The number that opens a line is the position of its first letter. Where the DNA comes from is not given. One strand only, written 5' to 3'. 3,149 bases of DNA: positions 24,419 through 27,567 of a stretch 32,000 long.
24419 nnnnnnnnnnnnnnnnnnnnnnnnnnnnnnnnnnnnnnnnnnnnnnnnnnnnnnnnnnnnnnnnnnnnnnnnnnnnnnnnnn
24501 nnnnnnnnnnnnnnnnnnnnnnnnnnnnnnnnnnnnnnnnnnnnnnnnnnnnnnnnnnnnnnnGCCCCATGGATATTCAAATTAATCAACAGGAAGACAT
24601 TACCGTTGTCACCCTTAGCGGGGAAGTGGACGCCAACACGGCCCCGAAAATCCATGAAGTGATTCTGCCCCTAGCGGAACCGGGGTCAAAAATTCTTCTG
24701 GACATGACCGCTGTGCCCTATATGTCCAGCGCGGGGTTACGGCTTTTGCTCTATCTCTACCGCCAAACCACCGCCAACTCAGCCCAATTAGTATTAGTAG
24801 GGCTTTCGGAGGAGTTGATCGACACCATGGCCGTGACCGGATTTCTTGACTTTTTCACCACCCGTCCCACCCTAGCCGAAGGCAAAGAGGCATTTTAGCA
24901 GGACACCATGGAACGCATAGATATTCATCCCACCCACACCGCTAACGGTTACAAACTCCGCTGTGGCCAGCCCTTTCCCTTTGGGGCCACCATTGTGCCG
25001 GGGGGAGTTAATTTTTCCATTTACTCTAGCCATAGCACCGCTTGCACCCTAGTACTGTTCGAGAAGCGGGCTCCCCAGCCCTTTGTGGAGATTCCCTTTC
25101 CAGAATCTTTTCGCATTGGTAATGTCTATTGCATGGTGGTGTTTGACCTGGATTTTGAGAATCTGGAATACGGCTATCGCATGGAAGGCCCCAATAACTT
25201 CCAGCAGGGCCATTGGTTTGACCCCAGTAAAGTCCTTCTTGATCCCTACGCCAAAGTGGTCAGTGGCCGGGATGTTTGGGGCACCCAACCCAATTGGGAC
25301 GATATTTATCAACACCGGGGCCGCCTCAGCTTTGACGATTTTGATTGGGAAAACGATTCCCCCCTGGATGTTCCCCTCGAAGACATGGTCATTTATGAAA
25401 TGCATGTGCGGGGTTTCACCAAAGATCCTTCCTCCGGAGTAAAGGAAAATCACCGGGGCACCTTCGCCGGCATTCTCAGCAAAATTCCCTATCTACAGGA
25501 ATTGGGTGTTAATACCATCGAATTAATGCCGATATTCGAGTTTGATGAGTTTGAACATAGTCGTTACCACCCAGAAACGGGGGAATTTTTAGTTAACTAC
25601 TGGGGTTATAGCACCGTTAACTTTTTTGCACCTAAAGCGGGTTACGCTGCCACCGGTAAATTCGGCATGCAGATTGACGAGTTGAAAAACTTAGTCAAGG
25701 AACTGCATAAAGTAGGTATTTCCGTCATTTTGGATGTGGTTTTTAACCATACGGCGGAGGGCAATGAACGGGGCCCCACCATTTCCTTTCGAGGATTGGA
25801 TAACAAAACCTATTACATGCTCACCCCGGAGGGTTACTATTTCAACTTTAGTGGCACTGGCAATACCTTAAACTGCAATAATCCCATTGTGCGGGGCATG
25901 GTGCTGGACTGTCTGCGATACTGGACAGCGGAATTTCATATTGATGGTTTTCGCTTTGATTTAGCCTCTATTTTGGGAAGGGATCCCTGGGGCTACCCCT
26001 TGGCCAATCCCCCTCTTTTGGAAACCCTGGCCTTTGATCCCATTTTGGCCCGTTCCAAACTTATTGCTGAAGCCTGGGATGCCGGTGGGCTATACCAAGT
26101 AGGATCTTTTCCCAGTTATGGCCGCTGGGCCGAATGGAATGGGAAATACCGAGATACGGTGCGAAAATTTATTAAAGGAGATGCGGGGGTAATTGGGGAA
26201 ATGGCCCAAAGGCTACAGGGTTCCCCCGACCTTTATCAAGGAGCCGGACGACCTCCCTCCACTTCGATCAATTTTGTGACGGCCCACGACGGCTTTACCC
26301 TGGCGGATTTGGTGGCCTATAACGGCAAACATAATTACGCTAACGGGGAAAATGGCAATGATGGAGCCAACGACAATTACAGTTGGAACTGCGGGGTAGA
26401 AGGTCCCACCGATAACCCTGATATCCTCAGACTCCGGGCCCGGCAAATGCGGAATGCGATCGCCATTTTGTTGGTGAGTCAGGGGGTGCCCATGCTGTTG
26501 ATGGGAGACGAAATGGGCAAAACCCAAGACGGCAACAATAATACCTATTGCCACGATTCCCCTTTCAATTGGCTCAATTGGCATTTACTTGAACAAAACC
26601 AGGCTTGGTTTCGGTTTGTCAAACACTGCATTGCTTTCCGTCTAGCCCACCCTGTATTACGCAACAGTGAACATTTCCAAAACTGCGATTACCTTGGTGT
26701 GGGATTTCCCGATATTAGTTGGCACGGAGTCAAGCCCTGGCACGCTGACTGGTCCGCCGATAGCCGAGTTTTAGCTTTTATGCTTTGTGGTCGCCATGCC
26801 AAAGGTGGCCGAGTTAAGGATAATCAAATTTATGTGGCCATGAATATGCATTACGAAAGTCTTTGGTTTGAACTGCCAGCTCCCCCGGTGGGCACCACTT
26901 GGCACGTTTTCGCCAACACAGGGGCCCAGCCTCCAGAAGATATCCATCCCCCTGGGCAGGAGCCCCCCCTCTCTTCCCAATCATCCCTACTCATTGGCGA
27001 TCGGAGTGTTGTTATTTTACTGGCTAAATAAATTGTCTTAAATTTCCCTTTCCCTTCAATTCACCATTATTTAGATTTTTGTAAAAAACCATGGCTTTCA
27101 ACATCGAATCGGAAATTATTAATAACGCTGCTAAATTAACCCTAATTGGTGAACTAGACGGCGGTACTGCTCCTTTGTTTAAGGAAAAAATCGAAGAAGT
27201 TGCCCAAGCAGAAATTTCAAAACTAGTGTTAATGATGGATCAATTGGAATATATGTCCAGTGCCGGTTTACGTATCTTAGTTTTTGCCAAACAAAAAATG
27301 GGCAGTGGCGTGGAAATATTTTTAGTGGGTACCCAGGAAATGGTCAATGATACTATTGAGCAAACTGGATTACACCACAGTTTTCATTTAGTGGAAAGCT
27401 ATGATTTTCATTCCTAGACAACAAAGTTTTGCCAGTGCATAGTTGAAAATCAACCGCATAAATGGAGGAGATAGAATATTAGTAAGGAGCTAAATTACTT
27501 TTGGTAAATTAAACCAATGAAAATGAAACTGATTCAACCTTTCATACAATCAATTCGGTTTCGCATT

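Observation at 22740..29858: Sigma-less partner-switching module (2 STAS, PP2C, RsbW-like kinase) interleaved with carbohydrate enzymes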

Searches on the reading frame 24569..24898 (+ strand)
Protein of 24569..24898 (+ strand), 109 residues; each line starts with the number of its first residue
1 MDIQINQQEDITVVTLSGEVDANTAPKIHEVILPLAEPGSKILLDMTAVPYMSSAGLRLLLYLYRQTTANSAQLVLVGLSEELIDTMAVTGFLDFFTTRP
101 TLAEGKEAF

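Call 5: search_protein_families(library=pfam, proteins=[window:24569-24898:+])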
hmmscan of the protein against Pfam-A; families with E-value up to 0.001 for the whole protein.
window:24569-24898:+ (109 aa): 2 families
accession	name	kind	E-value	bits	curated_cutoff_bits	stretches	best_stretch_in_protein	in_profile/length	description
PF01740.26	STAS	-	1.6e-26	92.6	22.6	1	3-104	2-105/106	STAS domain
PF13466.11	STAS_2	-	1.3e-15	57.8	29.2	1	14-92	1-79/80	STAS domain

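Call 27: find_homologous_proteins(query=window:24569-24898:+, max_evalue=0.00001)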
Query window:24569-24898:+ (109 aa): 971 proteins with E <= 0.00001 among 991 candidates; the best 120 are listed.
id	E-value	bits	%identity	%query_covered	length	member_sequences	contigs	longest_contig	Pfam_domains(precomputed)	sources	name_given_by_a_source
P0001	8.3e-62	223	100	100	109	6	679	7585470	PF01740.27,PF13466.13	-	-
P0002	4.4e-59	215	95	100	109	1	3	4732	PF01740.27,PF13466.13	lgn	-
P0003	1.8e-56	206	93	100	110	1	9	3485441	PF01740.27,PF13466.13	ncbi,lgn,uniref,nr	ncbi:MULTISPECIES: anti-sigma factor antagonist [unclassified Synechocystis]|uniref:anti-sigma facto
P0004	7.0e-51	188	84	100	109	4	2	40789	PF01740.27,PF13466.13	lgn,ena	-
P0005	1.7e-50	187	83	100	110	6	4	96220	PF01740.27,PF13466.13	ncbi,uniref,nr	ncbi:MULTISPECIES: anti-sigma factor antagonist [Synechocystis]|uniref:Anti-sigma factor antagonist 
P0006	4.8e-49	182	83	100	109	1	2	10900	PF01740.27,PF13466.13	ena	-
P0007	3.9e-47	176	80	100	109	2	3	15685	PF01740.27,PF13466.13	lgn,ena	-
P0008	1.4e-45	171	77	100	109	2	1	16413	PF01740.27,PF13466.13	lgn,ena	-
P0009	5.3e-45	169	75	100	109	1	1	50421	PF01740.27,PF13466.13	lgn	-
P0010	6.0e-45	169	74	100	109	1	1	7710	PF01740.27,PF13466.13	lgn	-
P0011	2.9e-43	164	75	100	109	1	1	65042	PF01740.27,PF13466.13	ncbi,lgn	-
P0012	6.1e-43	163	74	100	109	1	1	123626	PF01740.27,PF13466.13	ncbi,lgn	-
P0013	1.9e-42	161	72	100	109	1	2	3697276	PF01740.27,PF13466.13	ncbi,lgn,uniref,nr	ncbi:anti-sigma factor antagonist [Synechococcus sp. PCC 6312]|uniref:anti-sigma factor antagonist n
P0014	1.1e-40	156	71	100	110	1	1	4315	PF01740.27,PF13466.13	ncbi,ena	-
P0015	2.9e-40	154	72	100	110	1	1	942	PF01740.27,PF13466.13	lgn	-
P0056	4.9e-36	141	69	93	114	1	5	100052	PF01740.27,PF13466.13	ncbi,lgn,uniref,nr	ncbi:anti-sigma factor antagonist [Myxosarcina sp. GI1]|uniref:anti-sigma factor antagonist n=1 Tax=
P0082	3.3e-35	138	64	100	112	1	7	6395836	PF01740.27,PF13466.13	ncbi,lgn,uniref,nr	ncbi:anti-sigma factor antagonist [Anabaena cylindrica FACHB-243]|uniref:Anti-sigma factor antagonis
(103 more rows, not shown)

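Call 28: find_encoding_contigs(protein=P0013, flank=10000, max_places=1)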
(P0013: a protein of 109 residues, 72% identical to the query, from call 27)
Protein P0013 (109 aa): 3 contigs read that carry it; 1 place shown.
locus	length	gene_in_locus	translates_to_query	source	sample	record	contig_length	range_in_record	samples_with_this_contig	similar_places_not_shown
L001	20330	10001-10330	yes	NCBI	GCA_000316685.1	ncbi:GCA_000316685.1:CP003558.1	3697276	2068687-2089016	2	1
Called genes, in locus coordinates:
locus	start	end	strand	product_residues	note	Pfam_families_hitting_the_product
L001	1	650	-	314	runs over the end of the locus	-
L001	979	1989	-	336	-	PF01522:Polysacc_deac_1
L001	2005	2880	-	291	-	PF00561:Abhydrolase_1, PF12697:Abhydrolase_6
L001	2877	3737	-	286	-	PF01261:AP_endonuc_2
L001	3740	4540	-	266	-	-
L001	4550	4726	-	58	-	-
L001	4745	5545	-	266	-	-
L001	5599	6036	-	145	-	PF03992:ABM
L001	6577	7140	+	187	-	-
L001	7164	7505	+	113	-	PF02627:CMD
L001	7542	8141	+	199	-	PF01965:DJ-1_PfpI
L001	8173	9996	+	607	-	PF07221:GlcNAc_2-epim (weak)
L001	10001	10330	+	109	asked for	PF01740:STAS, PF13466:STAS_2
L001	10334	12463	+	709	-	PF02922:CBM_48, PF00128:Alpha-amylase, PF21156:ISOA1-3_C, PF21331:Isoamylase_C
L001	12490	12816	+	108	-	PF01740:STAS, PF13466:STAS_2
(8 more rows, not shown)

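Call 29: find_encoding_contigs(protein=P0082, flank=10000, max_places=1)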
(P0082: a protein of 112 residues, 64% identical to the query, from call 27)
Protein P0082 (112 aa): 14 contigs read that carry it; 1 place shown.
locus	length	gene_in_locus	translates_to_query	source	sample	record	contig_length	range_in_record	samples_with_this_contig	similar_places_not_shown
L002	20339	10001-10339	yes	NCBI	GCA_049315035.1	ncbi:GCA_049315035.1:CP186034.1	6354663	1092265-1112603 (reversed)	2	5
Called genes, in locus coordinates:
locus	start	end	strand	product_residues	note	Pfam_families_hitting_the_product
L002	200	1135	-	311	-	PF01545:Cation_efflux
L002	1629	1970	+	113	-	PF02627:CMD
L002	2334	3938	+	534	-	PF07110:EthD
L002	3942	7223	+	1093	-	PF02627:CMD, PF07110:EthD, PF00903:Glyoxalase (weak), PF07366:SnoaL (faint), PF12680:SnoaL_2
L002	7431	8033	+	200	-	PF01965:DJ-1_PfpI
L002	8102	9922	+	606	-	-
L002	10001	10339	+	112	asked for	PF01740:STAS, PF13466:STAS_2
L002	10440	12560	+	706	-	PF02922:CBM_48, PF00128:Alpha-amylase, PF21156:ISOA1-3_C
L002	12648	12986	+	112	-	PF01740:STAS, PF13466:STAS_2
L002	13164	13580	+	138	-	PF13581:HATPase_c_2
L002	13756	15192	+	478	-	PF01590:GAF, PF13185:GAF_2, PF13492:GAF_3 (weak), PF07228:SpoIIE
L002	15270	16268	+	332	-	PF00389:2-Hacid_dh, PF02826:2-Hacid_dh_C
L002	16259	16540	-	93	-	-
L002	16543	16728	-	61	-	-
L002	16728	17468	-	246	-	PF13398:Peptidase_M50B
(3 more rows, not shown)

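Call 30: find_encoding_contigs(protein=P0056, flank=10000, max_places=1)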
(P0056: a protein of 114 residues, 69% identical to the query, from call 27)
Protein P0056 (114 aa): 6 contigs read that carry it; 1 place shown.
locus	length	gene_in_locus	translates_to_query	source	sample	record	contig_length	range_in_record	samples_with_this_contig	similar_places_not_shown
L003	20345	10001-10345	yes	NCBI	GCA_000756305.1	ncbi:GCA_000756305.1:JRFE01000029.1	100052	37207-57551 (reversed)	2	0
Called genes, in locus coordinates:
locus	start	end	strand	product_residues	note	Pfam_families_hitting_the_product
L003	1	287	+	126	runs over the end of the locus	PF02627:CMD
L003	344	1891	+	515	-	PF07110:EthD (weak)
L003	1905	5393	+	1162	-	PF07110:EthD, PF00903:Glyoxalase (weak), PF12680:SnoaL_2, PF07366:SnoaL (weak), PF12680:SnoaL_2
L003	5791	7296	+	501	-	PF07862:Nif11, PF12680:SnoaL_2, PF14534:DUF4440 (faint), PF07366:SnoaL (weak), PF12680:SnoaL_2, PF03992:ABM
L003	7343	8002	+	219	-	PF01965:DJ-1_PfpI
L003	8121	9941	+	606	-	-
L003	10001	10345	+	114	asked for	PF01740:STAS, PF13466:STAS_2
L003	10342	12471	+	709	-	PF02922:CBM_48, PF00128:Alpha-amylase, PF21156:ISOA1-3_C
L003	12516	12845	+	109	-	PF01740:STAS, PF13466:STAS_2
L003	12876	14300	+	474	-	PF01590:GAF, PF13185:GAF_2, PF13492:GAF_3 (weak), PF07228:SpoIIE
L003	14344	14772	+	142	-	PF13581:HATPase_c_2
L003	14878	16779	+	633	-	PF00128:Alpha-amylase, PF00686:CBM_20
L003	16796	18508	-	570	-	PF04966:OprB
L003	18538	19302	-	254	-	PF23023:Anti-Pycsar_Apyc1, PF00753:Lactamase_B, PF12706:Lactamase_B_2 (faint)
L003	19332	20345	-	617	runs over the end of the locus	PF11845:Tll0287-like, PF00211:Guanylate_cyc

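Call 40: search_protein_families(library=ncbifam, proteins=[window:24569-24898:+], max_evalue=0.001)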
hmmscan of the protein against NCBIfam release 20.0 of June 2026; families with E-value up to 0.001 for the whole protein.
window:24569-24898:+ (109 aa): 4 families
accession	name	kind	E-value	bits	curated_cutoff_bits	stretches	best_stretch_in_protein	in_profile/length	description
TIGR00377.1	ant_ant_sig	superfamily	3.4e-31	107.3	53.45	1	1-103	3-107/108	anti-sigma factor antagonist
TIGR02886.1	spore_II_AA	equivalog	2.5e-09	37.1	114.75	1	4-98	2-98/106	anti-sigma F factor antagonist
NF033618.0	mlaB_1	equivalog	2.8e-05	24.5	90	1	8-84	6-80/94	lipid asymmetry maintenance protein MlaB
NF002134.0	PRK00971.1-4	equivalog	6.9e-05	21.8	557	1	4-89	322-407/429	glutaminase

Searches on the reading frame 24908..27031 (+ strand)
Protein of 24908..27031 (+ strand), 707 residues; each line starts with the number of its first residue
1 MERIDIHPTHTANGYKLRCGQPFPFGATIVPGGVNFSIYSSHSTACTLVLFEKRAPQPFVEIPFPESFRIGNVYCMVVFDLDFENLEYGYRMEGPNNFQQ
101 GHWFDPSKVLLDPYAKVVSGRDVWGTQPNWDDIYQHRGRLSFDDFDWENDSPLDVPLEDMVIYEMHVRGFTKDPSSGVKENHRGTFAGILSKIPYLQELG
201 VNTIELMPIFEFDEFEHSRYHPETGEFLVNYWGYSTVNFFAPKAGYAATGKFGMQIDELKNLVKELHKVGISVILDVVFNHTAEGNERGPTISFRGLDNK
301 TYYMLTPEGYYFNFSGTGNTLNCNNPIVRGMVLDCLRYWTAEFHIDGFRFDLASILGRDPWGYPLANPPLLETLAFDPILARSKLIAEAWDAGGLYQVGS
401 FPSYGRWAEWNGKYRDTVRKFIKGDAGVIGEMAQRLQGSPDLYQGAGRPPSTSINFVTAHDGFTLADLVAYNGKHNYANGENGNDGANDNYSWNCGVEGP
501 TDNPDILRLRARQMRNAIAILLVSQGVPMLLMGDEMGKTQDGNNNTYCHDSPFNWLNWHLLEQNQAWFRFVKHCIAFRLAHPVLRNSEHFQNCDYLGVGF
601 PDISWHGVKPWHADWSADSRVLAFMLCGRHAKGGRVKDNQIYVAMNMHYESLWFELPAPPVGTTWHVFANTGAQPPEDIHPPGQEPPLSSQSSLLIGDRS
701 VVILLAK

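Call 5: search_protein_families(library=pfam, proteins=[window:24908-27031:+])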
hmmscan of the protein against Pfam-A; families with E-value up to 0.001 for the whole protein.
window:24908-27031:+ (707 aa): 4 families
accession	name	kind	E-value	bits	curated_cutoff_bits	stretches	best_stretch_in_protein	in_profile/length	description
PF00128.31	Alpha-amylase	-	1.7e-25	90.6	22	1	181-540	13-358/446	Alpha amylase, catalytic domain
PF02922.24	CBM_48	-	7.5e-15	55.5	22.4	1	24-115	1-83/83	Carbohydrate-binding module 48 (Isoamylase N-terminal domain)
PF21156.3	ISOA1-3_C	-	1.2e-10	42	27.3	1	605-680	2-69/106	Isoamylase 1-3, C-terminal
PF21331.3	Isoamylase_C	-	0.00022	22.1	27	1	617-704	20-106/107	Isoamylase, C-terminal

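Call 40: search_protein_families(library=ncbifam, proteins=[window:24908-27031:+], max_evalue=0.001)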
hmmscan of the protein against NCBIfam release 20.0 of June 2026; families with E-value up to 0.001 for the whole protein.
window:24908-27031:+ (707 aa): 32 families (the best 25 are shown)
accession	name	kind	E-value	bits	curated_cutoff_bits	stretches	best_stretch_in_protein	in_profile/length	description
TIGR02100.1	glgX_debranch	equivalog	8.4e-212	704.9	640.9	1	20-694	2-684/688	glycogen debranching protein GlgX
NF002983.0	PRK03705.1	equivalog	8e-157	523.1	901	1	16-594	3-574/658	glycogen debranching protein GlgX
NF011082.0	PRK14510.1-1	equivalog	2.2e-150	502.5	2511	2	155-704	151-683/1410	bifunctional glycogen debranching protein GlgX/4-alpha-glucanotransferase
TIGR02104.1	pulA_typeI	equivalog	5.5e-65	219.6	504.5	2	26-356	13-324/605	type I pullulanase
TIGR02102.1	pullulan_Gpos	equivalog_domain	7.2e-39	133.3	1042.25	1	107-352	397-643/1113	pullulanase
TIGR02402.1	trehalose_TreZ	equivalog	2.1e-35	122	538.8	1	133-355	68-249/545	malto-oligosyltrehalose trehalohydrolase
TIGR02103.1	pullul_strch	subfamily_domain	9.9e-26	90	697.6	2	232-353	380-501/900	pullulanase-type alpha-1,6-glucosidase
NF008051.0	PRK10785.1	equivalog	7.4e-19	67.3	568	2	175-359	167-343/607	maltodextrin glucosidase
NF008967.0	PRK12313.1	equivalog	7.5e-18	64.2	577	1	135-354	122-313/633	1,4-alpha-glucan branching protein GlgB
NF003811.1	PRK05402.1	equivalog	1.9e-17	63.1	741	1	127-358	107-309/619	1,4-alpha-glucan branching protein GlgB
TIGR02456.1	treS_nterm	equivalog_domain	2.6e-17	62.5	678.35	1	159-284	5-103/539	maltose alpha-D-glucosyltransferase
NF041090.1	Cyc-maltodext_AglB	equivalog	1.4e-16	60.4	540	1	167-358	45-213/470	cyclomaltodextrinase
TIGR02403.1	trehalose_treC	equivalog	2.7e-15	56.1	799.05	1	159-285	4-103/544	alpha,alpha-phosphotrehalase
NF007051.0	PRK09505.1-1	equivalog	9.4e-15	53.6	864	1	169-283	221-327/686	alpha-amylase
NF041321.1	Alpha-amyl_MalA_Halo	equivalog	2.2e-14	52.8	875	1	158-357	258-431/666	alpha-amylase MalA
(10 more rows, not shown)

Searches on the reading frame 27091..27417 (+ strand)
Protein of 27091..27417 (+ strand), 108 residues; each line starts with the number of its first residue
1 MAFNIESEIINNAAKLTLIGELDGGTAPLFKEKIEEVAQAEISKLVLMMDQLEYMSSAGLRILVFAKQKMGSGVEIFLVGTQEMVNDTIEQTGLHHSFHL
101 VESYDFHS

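Call 5: search_protein_families(library=pfam, proteins=[window:27091-27417:+])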
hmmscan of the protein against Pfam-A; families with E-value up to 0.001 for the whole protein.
window:27091-27417:+ (108 aa): 2 families
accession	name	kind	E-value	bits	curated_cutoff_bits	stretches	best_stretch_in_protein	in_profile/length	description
PF01740.26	STAS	-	2.9e-22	78.9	22.6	1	5-104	2-103/106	STAS domain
PF13466.11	STAS_2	-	3e-07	31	29.2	1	16-94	1-79/80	STAS domain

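Call 40: search_protein_families(library=ncbifam, proteins=[window:27091-27417:+], max_evalue=0.001)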
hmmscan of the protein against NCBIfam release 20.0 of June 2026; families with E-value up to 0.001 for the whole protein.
window:27091-27417:+ (108 aa): 3 families
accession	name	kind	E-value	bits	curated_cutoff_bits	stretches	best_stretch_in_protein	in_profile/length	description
TIGR00377.1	ant_ant_sig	superfamily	3.3e-30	104.2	53.45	1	1-105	1-107/108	anti-sigma factor antagonist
TIGR02886.1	spore_II_AA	equivalog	5.2e-09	36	114.75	1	6-102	2-100/106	anti-sigma F factor antagonist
NF033618.0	mlaB_1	equivalog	0.00053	20.4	90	1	12-90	8-84/94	lipid asymmetry maintenance protein MlaB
